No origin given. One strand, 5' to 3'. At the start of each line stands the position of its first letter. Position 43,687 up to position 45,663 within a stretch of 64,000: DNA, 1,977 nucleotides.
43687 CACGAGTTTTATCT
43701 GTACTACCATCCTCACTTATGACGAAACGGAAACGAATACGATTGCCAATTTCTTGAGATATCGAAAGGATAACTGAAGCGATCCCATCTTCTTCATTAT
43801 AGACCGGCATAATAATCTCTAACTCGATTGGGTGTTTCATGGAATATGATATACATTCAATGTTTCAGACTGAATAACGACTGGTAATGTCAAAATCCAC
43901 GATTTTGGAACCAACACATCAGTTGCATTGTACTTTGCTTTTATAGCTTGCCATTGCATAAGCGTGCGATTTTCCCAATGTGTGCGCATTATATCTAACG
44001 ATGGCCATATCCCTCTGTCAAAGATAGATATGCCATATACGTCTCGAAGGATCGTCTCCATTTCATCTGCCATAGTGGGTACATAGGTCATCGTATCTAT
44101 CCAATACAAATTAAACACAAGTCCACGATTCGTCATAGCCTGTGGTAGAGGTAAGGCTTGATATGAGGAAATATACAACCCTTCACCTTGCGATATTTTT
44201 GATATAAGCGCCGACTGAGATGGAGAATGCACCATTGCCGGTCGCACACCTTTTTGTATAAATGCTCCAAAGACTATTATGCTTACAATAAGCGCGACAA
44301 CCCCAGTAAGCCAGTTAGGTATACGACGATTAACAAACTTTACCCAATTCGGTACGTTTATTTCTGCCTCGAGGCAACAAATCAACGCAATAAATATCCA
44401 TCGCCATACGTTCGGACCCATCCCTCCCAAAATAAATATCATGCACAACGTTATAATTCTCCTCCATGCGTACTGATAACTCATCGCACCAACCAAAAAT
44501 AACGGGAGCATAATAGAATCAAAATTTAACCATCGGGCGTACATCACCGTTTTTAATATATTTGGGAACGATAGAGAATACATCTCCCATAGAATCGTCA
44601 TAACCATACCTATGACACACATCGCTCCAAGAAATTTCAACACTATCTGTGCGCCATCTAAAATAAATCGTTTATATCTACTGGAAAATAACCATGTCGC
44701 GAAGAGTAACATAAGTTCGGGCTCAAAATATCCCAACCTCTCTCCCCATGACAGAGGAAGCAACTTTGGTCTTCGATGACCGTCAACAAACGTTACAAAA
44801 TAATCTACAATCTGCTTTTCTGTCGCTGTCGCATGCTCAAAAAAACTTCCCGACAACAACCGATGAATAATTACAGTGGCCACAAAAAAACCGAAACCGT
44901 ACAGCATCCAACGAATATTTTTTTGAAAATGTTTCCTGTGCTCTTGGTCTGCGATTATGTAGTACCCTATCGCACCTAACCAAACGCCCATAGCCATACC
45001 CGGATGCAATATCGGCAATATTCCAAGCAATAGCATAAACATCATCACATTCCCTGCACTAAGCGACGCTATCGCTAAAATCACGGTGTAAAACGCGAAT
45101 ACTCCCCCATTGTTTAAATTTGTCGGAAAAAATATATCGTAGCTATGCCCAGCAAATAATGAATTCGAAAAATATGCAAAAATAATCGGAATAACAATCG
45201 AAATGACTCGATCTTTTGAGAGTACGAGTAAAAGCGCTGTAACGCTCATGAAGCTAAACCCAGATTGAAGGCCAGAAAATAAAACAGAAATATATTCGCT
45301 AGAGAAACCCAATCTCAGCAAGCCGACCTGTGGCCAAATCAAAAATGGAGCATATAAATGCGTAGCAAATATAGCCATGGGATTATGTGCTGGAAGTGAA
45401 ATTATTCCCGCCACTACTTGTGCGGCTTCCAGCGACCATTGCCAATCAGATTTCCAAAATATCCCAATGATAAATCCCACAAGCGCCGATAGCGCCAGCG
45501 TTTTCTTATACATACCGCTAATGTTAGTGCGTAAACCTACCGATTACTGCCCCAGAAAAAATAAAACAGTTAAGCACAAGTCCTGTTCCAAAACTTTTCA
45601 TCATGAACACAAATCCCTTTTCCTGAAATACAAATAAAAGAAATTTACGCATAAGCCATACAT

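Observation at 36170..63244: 27-kb glycosylation locus dominated by GT2 plus GT-C pairs, with no visible Wzx/Wzy or priming transferase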

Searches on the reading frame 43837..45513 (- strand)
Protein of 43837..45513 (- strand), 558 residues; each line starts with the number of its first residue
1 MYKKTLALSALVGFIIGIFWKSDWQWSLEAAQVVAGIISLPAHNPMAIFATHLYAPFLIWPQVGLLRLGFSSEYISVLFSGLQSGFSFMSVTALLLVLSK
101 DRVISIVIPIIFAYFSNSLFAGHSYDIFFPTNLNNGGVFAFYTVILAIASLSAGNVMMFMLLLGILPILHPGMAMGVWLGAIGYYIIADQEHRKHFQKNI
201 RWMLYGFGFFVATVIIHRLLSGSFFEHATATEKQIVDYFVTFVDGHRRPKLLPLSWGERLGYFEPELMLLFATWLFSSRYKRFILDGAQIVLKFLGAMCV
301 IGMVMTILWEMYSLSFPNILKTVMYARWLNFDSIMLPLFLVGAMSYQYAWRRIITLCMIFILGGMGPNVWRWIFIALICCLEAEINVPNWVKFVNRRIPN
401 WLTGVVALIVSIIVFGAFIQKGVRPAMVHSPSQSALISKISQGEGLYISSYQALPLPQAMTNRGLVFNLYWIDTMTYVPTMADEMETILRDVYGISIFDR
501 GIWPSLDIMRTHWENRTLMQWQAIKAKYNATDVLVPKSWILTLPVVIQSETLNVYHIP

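Call 3: search_protein_families(library=pfam, proteins=[window:43837-45513:-], max_evalue=0.01)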
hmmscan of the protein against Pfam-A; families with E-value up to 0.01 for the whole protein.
window:43837-45513:- (558 aa): 0 families

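Call 11: search_protein_families(library=ncbifam, proteins=[window:43837-45513:-], max_evalue=0.01)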
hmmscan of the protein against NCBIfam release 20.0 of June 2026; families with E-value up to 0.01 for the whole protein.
window:43837-45513:- (558 aa): 0 families

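Call 21: find_homologous_proteins(query=window:43837-45513:-, max_evalue=0.001)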
Query window:43837-45513:- (558 aa): 9 proteins with E <= 0.001 among 8000 candidates.
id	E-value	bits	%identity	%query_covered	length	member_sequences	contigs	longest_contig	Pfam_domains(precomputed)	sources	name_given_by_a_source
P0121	0.0e+0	1251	99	100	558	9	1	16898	-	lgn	-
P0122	2.3e-274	930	74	100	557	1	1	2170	-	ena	-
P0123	3.3e-253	860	67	100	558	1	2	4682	-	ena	-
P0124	8.8e-238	809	65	100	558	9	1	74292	-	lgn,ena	-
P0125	1.2e-230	785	61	100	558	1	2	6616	-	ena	-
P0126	1.7e-181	623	49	100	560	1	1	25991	-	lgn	-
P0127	5.1e-35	139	26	99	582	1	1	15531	-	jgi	jgi:hypothetical protein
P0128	2.1e-20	91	23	99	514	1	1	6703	-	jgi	jgi:hypothetical protein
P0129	2.0e-10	58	27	60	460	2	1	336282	-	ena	-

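Call 34: predict_structure(alignment_id=A2)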
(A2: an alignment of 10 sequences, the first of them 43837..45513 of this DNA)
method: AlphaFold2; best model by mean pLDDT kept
length: 558 residues; sequences in the alignment: 10
mean_pLDDT: 75.7   pTM: 0.78
mean pLDDT of the five models: 75.7, 72.2, 71.8, 71.1, 68.4
residues with pLDDT >= 90: 73; 70-90: 306; 50-70: 141; < 50: 38
segments of 3 or more residues with pLDDT < 50: 121-127, 130-133, 245-252, 425-427, 453-461
pLDDT, mean of each block of 10 residues (from residue 1): 84 82 62 75 70 63 84 78 87 92 88 69 48 59 90 92 85 79 89 89 90 72 57 63 46 53 69 85 86 86 77 69 61 78 87 89 76 87 87 80 86 75 53 72 71 47 60 57 78 75 65 91 89 86 88 86
secondary structure, 60 per line:
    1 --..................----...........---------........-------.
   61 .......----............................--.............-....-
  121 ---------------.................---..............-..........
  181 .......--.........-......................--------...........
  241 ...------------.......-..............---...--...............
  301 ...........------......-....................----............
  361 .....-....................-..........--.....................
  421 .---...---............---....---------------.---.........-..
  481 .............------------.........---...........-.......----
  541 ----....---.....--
elements in order: H3-20 H25-35 H45-52 H60-67 H72-99 H102-114 H116-119 H136-152 H156-169 H171-187 H190-198 H200-221 H230-243 H256-262 H264-277 H286-311 H318-323 H325-344 H349-365 H367-386 H388-397 H400-421 H431-442 E446-449 H469-477 H479-493 H506-514 H518-528 E530-536 E545-548 E552-556

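Call 37: fold_search(model_id=the predicted structure, library=pdb)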
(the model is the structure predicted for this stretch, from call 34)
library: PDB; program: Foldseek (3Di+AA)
matches with E <= 10: 159; with E <= 0.001: 1
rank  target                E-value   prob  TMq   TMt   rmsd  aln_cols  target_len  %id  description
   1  9s6u_A                5.4e-04  1.00  0.37  0.38  12.2       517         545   12  Ternary cryo-EM structure of human ALG9 with Dol25-PP-GlcNAc2Man8, Dol25-P-Man and Fab (released 2026-03-18)
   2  9s6s_A                1.2e-03  1.00  0.38  0.39  11.6       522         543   11  Ternary cryo-EM structure of human ALG9 with Dol25-PP-GlcNAc2Man6, Dol25-P-Man and Fab (released 2026-03-18)
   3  7zli_A                2.1e-03  1.00  0.41  0.36  12.2       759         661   10  Cryo-EM structure of C-mannosyltransferase CeDPY19, in complex with Dol25-P-Man and bound to CMT2-Fab and anti-Fab nan (released 2023-01-11)
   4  6s7o_A                1.0e-02  1.00  0.39  0.34  15.3       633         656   11  Cryo-EM structure of human oligosaccharyltransferase complex OST-A (released 2019-12-18)
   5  8b6l_I                1.3e-02  0.99  0.39  0.33  13.3       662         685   11  Subtomogram average of the human Sec61-TRAP-OSTA-translocon (released 2022-12-07)
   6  7bvc_B                2.1e-02  1.00  0.37  0.23   9.9       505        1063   12  Cryo-EM structure of Mycobacterium smegmatis arabinosyltransferase EmbA-EmbB-AcpM2 in complex with ethambutol (released 2020-04-29)
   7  7bvc_A                2.3e-02  1.00  0.35  0.22  10.2       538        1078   13  Cryo-EM structure of Mycobacterium smegmatis arabinosyltransferase EmbA-EmbB-AcpM2 in complex with ethambutol (released 2020-04-29)
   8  7zlh_A                2.3e-02  0.99  0.37  0.33  12.3       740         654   10  Cryo-EM structure of C-mannosyltransferase CeDPY19, in apo state, bound to CMT2-Fab and anti-Fab nanobody (released 2023-01-11)
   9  9s6t_A                3.5e-02  0.97  0.34  0.38  14.5       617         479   12  Ternary cryo-EM structure of chicken ALG12 with Dol25-PP-GlcNAc2Man7, Dol25-P-Man, and Fab (released 2026-03-18)
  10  6x0o                  4.2e-02  0.98  0.33  0.21  10.4       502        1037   12  Single-Particle Cryo-EM Structure of Arabinosyltransferase EmbB from Mycobacterium smegmatis (released 2020-06-10)
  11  7e9s_A                4.7e-02  0.95  0.36  0.26  13.6       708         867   11  Archaeal oligosaccharyltransferase AglB from Archaeoglobus fulgidus in complex with an inhibitory peptide and a dolich (released 2021-09-08)
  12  5ogl_A                5.3e-02  0.96  0.37  0.31  12.8       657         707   10  Structure of bacterial oligosaccharyltransferase PglB in complex with an acceptor peptide and an lipid-linked oligosac (released 2017-10-25)
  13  8b21_A                7.7e-02  0.16  0.13  0.11  28.1       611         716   12  Time-resolved structure of K+-dependent Na+-PPase from Thermotoga maritima 0-60-seconds post reaction initiation with  (released 2024-01-17)
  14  3gww                  1.4e-01  0.12  0.11  0.12  24.3       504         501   14  Leucine transporter LeuT in complex with S-fluoxetine (released 2009-05-12)
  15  3waj                  1.5e-01  0.66  0.30  0.23  17.6       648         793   11  Crystal structure of the Archaeoglobus fulgidus oligosaccharyltransferase (O29867_ARCFU) complex with Zn and sulfate (released 2013-10-30)
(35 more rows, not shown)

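Call 65: find_encoding_contigs(protein=P0124, flank=10000, max_places=1)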
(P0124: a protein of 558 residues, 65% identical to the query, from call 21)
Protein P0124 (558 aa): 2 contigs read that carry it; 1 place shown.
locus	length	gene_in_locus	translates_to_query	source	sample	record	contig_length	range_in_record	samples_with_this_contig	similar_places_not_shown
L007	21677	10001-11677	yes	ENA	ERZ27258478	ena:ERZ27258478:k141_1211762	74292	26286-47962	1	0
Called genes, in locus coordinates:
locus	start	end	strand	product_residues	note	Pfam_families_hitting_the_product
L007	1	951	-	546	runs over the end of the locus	PF13231:PMT_2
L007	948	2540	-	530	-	-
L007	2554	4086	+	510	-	-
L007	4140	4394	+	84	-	-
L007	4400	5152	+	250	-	PF00535:Glycos_transf_2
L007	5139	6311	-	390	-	PF08421:Methyltransf_13, PF13489:Methyltransf_23, PF08241:Methyltransf_11 (weak), PF08242:Methyltransf_12 (weak), PF08484:Methyltransf_14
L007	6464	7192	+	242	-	PF00535:Glycos_transf_2, PF13641:Glyco_tranf_2_3, PF10111:Glyco_tranf_2_2 (weak)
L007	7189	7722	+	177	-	PF14602:Hexapep_2 (faint), PF00132:Hexapep (weak)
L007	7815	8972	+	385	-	PF00155:Aminotran_1_2 (weak), PF01041:DegT_DnrJ_EryC1, PF01212:Beta_elim_lyase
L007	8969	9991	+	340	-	PF00535:Glycos_transf_2, PF10111:Glyco_tranf_2_2, PF13641:Glyco_tranf_2_3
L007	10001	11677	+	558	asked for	-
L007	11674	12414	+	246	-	PF00535:Glycos_transf_2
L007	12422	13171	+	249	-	PF13489:Methyltransf_23, PF13847:Methyltransf_31, PF08241:Methyltransf_11, PF08242:Methyltransf_12 (weak), PF13649:Methyltransf_25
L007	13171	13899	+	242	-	PF00535:Glycos_transf_2, PF13641:Glyco_tranf_2_3 (faint)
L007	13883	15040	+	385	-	PF00155:Aminotran_1_2, PF01041:DegT_DnrJ_EryC1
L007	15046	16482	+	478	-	PF09852:DUF2079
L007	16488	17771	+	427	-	PF09594:GT87 (weak)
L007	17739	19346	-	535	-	-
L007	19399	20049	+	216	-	-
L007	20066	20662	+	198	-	-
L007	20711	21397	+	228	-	-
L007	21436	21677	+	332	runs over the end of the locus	-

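Call 66: find_encoding_contigs(protein=P0127, flank=8000, max_places=1)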
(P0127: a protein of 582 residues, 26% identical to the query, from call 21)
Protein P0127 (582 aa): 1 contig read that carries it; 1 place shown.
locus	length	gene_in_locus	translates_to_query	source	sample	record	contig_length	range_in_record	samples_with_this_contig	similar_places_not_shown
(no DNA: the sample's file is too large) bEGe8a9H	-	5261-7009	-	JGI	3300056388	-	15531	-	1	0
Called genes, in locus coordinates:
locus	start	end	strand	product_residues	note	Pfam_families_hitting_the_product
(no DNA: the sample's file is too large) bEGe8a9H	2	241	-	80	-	?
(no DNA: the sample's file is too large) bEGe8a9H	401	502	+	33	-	-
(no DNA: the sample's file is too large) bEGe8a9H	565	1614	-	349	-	PF04199:Cyclase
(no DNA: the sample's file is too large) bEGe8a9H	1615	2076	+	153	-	-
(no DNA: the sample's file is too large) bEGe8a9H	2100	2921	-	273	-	PF08123:DOT1 (weak), PF13847:Methyltransf_31, PF08241:Methyltransf_11 (weak), PF13649:Methyltransf_25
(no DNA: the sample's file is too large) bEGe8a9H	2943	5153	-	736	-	PF19878:DUF6351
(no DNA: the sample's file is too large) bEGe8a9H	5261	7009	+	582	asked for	-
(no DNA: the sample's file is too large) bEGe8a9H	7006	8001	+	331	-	PF00288:GHMP_kinases_N, PF08544:GHMP_kinases_C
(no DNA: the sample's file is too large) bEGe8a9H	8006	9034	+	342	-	PF00676:E1_dh, PF02775:TPP_enzyme_C (weak)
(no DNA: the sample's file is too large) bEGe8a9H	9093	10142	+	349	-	PF02779:Transket_pyr, PF02780:Transketolase_C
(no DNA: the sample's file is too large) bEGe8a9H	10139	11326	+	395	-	PF00155:Aminotran_1_2 (weak), PF01041:DegT_DnrJ_EryC1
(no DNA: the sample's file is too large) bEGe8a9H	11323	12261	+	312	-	PF01073:3Beta_HSD (weak), PF01370:Epimerase, PF02719:Polysacc_synt_2 (weak), PF04321:RmlD_sub_bind, PF05368:NmrA (weak), PF16363:GDP_Man_Dehyd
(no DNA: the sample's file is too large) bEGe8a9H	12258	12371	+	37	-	-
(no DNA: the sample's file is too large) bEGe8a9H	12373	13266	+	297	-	PF00535:Glycos_transf_2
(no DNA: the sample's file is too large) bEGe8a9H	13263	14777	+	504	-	PF02310:B12-binding, PF04055:Radical_SAM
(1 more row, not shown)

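Call 84: search_protein_families(library=pfam, proteins=[window:43837-45513:-, L007:17739-19346:-], max_evalue=5)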
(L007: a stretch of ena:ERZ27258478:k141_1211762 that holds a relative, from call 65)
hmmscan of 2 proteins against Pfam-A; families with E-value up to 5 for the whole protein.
window:43837-45513:- (558 aa): 1 family
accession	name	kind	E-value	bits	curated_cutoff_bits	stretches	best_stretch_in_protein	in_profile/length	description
PF18895.5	T4SS_pilin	-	0.012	16.1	26.6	1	172-216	24-67/71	Type IV secretion system pilin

L007:17739-19346:- (535 aa): 2 families
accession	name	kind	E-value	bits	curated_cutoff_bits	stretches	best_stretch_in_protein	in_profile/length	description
PF13231.12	PMT_2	-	0.0034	18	26.1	1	83-241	3-158/160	Dolichyl-phosphate-mannose-protein mannosyltransferase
PF14889.11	PBP-Tp47_a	-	0.26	11.2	25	1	417-495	75-149/164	Penicillin-binding protein Tp47 domain a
